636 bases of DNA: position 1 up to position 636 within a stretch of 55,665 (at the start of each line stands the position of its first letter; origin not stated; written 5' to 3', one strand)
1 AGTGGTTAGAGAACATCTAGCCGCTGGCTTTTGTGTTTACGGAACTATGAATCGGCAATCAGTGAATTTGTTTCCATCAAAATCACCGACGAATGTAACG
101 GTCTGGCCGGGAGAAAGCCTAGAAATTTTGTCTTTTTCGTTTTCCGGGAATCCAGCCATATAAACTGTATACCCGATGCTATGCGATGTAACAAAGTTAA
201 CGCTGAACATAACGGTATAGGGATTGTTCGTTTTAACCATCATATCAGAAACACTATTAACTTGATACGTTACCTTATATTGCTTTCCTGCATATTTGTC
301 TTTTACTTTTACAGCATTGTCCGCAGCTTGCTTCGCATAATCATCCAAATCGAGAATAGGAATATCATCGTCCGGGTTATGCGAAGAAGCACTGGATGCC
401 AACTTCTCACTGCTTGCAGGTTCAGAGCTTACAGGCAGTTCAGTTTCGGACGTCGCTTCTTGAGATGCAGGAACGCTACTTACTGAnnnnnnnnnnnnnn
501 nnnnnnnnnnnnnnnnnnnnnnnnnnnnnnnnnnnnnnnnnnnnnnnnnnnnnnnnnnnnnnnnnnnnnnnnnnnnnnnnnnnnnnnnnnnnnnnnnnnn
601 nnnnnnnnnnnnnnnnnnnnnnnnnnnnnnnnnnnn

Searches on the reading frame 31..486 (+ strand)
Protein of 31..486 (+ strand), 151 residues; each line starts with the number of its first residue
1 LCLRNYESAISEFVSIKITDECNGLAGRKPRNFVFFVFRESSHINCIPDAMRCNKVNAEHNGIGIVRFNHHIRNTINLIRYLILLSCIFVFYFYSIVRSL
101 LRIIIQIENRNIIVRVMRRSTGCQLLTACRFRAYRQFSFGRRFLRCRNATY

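Call 65: search_protein_families(library=pfam, alignment_id=A3, max_evalue=0.001)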
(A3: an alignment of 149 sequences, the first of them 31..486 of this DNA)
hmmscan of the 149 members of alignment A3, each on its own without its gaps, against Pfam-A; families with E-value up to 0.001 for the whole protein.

A. member 1, window:31-486:+ (151 aa): 0 families

B. families by the number of members that match (of 149 scanned): 9 families
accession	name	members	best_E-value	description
PF16478.10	DUF5055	1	9.7e-12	Domain of unknown function (DUF5055)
PF14354.12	Lar_restr_allev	1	1.9e-10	Restriction alleviation protein Lar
PF13443.12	HTH_26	1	4.6e-09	Cro/C1-type HTH DNA-binding domain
PF20458.3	DUF6711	1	8.6e-09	Family of unknown function (DUF6711)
PF14803.11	Zn_ribbon_Nudix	1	8.4e-05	Nudix N-terminal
PF13240.11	Zn_Ribbon_1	1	0.00026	zinc-ribbon domain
PF12773.13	DZR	1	0.00076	Double zinc ribbon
PF11083.13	Relaxase_C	1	0.00081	C-terminal helical hairpin domain from relaxase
PF24463.1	DUF7577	1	0.00091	Domain of unknown function (DUF7577)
